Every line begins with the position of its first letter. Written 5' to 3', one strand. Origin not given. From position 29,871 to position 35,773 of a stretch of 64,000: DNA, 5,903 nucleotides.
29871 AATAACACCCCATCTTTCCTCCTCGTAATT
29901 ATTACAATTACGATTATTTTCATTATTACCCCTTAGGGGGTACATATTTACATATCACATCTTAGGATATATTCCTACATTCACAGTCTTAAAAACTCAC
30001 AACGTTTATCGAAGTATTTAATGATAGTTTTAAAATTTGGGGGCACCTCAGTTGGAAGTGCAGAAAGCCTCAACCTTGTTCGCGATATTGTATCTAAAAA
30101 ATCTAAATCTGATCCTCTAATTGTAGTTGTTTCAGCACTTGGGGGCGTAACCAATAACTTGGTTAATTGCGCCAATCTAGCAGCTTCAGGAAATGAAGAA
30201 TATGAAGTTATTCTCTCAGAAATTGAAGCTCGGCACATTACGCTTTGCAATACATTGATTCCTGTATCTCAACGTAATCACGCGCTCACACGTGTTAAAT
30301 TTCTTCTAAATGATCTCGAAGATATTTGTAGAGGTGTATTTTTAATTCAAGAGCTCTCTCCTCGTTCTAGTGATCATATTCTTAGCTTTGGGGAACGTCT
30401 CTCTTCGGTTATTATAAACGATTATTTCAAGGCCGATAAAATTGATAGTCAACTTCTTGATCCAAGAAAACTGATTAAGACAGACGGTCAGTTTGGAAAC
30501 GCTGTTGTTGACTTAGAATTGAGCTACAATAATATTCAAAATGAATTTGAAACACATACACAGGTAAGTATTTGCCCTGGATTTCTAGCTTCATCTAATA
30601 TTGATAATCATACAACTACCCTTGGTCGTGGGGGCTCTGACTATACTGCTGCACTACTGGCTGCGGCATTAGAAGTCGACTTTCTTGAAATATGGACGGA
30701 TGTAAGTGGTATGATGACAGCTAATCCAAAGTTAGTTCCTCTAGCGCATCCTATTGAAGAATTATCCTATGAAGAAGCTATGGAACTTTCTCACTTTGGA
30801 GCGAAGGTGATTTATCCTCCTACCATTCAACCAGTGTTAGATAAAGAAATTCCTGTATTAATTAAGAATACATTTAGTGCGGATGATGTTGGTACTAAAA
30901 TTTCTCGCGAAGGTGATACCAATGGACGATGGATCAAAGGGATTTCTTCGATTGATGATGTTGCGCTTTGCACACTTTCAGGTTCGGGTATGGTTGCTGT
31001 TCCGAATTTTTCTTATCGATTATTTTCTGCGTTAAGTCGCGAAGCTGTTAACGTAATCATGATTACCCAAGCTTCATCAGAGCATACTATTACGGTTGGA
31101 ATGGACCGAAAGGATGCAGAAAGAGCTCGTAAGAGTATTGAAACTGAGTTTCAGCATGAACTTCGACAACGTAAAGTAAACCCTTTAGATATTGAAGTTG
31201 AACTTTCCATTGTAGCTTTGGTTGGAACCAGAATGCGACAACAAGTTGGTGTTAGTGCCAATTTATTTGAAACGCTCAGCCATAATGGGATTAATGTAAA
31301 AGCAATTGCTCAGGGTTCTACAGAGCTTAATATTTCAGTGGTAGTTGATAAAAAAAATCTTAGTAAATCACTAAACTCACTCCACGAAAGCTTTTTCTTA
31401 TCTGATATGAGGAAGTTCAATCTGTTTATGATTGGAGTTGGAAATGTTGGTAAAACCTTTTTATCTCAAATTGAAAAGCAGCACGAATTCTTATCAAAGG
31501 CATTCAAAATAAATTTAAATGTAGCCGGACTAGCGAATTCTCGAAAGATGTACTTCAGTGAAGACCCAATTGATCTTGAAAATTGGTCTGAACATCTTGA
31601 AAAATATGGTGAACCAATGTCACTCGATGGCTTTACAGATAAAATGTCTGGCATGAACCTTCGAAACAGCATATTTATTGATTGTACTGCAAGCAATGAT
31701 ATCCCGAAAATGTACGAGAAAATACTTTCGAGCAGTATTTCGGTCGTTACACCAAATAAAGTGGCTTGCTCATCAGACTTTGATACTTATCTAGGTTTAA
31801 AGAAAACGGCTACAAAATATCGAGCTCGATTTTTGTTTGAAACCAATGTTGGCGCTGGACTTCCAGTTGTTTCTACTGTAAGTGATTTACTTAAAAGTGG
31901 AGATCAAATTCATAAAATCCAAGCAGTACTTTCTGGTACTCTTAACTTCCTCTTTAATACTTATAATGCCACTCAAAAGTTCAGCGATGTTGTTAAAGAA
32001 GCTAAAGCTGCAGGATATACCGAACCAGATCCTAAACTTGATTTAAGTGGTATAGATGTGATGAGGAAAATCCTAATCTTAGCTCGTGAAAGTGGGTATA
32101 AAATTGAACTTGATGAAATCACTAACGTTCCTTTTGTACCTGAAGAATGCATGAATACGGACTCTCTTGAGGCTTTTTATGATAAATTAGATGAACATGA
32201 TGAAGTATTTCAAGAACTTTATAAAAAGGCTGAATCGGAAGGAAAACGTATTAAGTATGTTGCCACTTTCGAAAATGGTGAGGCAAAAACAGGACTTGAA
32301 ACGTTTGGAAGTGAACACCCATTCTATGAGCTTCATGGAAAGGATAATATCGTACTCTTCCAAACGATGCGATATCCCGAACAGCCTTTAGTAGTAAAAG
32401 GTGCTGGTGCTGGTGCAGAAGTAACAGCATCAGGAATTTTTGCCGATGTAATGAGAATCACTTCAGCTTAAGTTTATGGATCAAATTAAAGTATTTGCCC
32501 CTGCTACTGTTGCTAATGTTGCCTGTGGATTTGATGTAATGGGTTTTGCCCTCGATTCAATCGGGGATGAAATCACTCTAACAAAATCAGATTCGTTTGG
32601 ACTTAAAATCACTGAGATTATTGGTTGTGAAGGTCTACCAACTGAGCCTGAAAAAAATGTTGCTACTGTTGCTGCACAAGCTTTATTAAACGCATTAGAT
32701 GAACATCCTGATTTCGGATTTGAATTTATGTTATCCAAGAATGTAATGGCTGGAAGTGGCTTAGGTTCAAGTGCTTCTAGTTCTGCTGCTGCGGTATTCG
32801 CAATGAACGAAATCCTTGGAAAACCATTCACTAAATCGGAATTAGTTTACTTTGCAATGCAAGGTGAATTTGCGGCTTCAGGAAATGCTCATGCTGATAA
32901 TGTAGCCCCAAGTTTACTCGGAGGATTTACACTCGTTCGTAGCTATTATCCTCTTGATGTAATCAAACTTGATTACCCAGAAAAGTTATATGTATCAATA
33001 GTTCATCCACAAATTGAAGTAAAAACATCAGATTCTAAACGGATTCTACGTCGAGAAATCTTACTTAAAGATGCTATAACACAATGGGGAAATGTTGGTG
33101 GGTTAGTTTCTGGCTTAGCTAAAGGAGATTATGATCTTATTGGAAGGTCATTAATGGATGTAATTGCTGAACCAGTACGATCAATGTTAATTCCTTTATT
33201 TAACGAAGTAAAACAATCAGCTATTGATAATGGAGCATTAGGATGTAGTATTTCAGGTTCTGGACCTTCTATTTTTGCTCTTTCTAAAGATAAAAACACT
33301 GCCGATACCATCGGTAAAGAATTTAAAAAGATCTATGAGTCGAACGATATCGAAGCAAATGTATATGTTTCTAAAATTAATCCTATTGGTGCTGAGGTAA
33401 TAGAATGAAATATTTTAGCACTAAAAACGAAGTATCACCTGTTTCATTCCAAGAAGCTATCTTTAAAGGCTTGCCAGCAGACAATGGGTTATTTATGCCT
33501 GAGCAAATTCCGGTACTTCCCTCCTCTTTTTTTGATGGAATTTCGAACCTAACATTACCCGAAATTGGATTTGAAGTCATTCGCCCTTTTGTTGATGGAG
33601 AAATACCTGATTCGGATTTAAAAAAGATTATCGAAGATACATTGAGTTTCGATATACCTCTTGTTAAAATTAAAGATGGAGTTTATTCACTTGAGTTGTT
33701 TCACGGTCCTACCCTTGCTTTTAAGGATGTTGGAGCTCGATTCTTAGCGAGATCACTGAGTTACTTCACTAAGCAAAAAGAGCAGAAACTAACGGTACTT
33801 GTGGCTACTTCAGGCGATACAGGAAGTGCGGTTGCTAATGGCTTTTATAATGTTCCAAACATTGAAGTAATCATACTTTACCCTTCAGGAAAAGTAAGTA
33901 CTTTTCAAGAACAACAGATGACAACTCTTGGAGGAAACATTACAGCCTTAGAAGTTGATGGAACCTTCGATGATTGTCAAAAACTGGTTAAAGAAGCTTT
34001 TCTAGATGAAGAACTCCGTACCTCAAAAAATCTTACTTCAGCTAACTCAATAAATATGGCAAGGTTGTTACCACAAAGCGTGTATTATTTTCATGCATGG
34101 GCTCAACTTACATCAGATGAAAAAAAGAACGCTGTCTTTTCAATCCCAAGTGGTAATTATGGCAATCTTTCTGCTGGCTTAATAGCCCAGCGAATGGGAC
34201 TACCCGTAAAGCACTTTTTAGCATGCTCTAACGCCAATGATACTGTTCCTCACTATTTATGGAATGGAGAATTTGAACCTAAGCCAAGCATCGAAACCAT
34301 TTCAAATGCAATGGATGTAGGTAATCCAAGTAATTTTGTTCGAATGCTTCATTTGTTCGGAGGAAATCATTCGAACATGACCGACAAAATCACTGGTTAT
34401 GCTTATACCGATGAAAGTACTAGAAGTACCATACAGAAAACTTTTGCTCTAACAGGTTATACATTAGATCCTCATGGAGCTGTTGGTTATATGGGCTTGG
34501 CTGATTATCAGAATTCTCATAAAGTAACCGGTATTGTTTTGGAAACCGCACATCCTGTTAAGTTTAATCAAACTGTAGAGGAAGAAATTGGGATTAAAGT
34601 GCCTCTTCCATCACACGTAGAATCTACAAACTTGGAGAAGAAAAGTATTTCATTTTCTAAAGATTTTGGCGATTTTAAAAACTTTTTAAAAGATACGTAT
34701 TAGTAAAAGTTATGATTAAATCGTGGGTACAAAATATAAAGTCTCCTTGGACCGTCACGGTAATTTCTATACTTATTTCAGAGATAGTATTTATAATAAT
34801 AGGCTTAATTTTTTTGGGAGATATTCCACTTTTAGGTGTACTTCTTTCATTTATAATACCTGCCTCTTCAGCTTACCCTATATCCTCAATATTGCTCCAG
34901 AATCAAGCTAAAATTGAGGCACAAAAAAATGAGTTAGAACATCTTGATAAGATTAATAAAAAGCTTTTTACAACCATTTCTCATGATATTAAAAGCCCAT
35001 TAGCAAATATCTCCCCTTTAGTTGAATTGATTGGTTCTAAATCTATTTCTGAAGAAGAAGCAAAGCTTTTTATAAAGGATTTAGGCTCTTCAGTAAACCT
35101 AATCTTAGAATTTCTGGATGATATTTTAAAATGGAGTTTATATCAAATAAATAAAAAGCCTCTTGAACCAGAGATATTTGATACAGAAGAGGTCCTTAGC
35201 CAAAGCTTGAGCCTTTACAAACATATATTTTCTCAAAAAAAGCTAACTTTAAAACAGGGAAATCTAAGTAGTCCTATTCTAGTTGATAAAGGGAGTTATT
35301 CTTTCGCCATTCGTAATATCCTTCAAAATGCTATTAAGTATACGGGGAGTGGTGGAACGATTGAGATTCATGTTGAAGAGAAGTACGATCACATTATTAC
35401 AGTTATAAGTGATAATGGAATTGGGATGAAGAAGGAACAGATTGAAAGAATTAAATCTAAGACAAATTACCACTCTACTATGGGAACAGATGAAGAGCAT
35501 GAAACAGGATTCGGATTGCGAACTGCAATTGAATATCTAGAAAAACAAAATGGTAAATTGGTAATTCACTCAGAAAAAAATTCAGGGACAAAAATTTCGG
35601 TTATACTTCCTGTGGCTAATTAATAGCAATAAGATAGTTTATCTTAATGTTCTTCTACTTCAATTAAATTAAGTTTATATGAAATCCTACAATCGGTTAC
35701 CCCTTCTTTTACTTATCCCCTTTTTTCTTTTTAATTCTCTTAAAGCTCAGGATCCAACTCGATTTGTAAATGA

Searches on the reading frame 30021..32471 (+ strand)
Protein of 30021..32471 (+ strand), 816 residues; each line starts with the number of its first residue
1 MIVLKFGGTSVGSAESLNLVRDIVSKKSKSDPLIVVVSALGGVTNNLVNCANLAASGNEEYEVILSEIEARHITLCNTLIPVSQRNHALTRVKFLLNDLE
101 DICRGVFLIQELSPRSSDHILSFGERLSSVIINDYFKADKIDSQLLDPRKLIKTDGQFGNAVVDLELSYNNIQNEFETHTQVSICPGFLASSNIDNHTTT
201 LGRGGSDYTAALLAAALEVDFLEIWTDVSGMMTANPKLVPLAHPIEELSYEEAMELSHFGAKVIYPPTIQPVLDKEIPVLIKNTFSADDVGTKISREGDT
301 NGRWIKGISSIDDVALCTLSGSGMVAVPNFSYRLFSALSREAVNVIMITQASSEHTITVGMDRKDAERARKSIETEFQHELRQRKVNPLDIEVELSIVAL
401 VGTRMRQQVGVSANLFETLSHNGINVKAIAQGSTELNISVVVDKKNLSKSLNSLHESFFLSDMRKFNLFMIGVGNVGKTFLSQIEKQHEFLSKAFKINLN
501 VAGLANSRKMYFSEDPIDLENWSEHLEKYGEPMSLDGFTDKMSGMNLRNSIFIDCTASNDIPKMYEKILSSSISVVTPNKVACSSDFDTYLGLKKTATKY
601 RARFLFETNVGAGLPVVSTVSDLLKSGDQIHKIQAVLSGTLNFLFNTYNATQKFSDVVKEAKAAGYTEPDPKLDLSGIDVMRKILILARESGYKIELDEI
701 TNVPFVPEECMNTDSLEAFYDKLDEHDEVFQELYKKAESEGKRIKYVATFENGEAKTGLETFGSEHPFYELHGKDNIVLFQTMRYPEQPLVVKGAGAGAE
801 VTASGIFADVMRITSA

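Call 16: search_protein_families(library=pfam, proteins=[window:30021-32471:+])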
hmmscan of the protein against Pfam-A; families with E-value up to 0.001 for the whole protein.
window:30021-32471:+ (816 aa): 6 families
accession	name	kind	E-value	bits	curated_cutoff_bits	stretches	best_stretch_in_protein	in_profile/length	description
PF00742.24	Homoserine_dh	-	9e-50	169.3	22.9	1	615-811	1-173/173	Homoserine dehydrogenase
PF00696.33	AA_kinase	-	3e-43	148.7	24.9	1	1-283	2-234/234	Amino acid kinase family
PF22468.2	ACT_9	-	8.7e-41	138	27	2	398-458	1-61/61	ACT domain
PF03447.22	NAD_binding_3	-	1.8e-14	54.9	24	1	472-607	1-116/116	Homoserine dehydrogenase, NAD binding domain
PF13840.12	ACT_7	-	1.2e-11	44.8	27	1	396-456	7-65/65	ACT domain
PF01842.31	ACT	-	4.6e-11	42.7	27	1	402-455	4-62/66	ACT domain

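Call 73: list_cluster_members(proteins=[P0002, P0003, window:30021-32471:+, window:33405-34703:+, window:21739-22854:+, window:56365-57645:-])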
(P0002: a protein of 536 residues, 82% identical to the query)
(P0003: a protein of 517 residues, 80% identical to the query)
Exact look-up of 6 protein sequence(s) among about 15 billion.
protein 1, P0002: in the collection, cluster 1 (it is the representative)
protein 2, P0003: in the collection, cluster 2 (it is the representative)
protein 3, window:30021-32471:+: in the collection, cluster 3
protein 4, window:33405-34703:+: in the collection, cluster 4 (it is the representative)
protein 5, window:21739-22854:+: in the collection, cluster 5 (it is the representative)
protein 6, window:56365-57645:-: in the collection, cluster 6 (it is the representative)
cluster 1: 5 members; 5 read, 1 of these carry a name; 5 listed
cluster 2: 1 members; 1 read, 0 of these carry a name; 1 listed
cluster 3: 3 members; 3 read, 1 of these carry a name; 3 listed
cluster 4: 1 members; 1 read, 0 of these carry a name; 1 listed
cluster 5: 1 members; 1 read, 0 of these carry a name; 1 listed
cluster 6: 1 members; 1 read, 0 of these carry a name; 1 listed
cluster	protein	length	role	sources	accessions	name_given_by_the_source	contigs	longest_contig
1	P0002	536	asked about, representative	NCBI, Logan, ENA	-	-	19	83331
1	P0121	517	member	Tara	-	strand:- start:16520 stop:18073 length:1554 start_codon:yes stop_codon:yes ...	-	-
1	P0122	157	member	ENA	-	-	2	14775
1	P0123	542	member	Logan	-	-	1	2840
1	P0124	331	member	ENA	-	-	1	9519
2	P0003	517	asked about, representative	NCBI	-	-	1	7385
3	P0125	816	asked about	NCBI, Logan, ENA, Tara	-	-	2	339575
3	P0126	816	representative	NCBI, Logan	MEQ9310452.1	MAG: bifunctional aspartate kinase/homoserine dehydrogenase I [Balneolaceae bacterium]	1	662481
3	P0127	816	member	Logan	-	-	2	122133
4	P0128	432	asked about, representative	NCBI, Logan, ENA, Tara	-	-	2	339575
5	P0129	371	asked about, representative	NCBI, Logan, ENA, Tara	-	-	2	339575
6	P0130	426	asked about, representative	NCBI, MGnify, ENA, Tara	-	-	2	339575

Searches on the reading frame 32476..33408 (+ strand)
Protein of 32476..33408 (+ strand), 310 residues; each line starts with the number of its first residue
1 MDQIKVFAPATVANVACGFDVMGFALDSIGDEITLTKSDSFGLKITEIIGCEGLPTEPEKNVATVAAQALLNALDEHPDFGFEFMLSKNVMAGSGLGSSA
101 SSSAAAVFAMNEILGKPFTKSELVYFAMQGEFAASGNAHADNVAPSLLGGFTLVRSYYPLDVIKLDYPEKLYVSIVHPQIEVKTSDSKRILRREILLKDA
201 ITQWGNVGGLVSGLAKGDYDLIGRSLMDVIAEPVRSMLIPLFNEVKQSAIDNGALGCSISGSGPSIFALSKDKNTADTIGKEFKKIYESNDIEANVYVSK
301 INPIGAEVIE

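Call 16: search_protein_families(library=pfam, proteins=[window:32476-33408:+])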
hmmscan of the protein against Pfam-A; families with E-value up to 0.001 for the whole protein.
window:32476-33408:+ (310 aa): 3 families
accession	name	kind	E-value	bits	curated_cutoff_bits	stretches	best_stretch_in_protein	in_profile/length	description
PF00288.32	GHMP_kinases_N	-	1.8e-16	60.6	22.3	1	64-150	4-87/87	GHMP kinases N terminal domain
PF08544.19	GHMP_kinases_C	-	1e-12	48.7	21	1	211-287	2-83/85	GHMP kinases C terminal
PF22700.2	MVD-like_N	-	4.5e-05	23.6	27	1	83-132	84-133/157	Diphosphomevalonate decarboxylase-like N-terminal domain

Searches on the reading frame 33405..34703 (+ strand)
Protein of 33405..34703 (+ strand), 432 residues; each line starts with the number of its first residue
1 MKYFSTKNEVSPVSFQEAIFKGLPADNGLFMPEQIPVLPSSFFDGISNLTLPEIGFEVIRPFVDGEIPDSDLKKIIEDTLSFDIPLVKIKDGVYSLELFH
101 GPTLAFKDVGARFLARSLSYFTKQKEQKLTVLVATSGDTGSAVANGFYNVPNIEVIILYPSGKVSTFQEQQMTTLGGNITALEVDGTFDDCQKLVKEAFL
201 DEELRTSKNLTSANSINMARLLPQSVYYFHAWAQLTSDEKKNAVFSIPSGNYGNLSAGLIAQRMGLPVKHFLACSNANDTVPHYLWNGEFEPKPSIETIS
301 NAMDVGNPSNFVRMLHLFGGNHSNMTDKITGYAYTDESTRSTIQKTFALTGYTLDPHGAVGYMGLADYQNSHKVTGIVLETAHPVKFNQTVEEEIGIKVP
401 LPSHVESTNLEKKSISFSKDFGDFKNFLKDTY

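Call 16: search_protein_families(library=pfam, proteins=[window:33405-34703:+])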
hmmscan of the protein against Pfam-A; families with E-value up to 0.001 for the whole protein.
window:33405-34703:+ (432 aa): 3 families
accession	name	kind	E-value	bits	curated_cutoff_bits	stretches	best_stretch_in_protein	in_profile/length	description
PF00291.31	PALP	-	6.4e-22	78.7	35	1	96-372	28-281/295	Pyridoxal-phosphate dependent enzyme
PF14821.11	Thr_synth_N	-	4.5e-21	75.2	25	1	2-79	1-78/79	Threonine synthase N terminus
PF24857.1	THR4_C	-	4.4e-05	24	27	1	359-393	2-39/85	Threonine synthase, C-terminal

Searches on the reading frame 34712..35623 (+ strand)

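Call 71: search_protein_families(library=pfam, max_evalue=0.00001, proteins=[window:34712-35623:+])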
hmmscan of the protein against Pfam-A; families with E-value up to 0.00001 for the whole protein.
window:34712-35623:+ (303 aa): 2 families
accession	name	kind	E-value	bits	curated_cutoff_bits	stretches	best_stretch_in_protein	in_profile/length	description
PF02518.31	HATPase_c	-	3.6e-18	66.4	26.4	1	199-302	9-110/111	Histidine kinase-, DNA gyrase B-, and HSP90-like ATPase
PF00512.31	HisKA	-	7.8e-06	26.3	26.9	0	83-139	3-58/66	His Kinase A (phospho-acceptor) domain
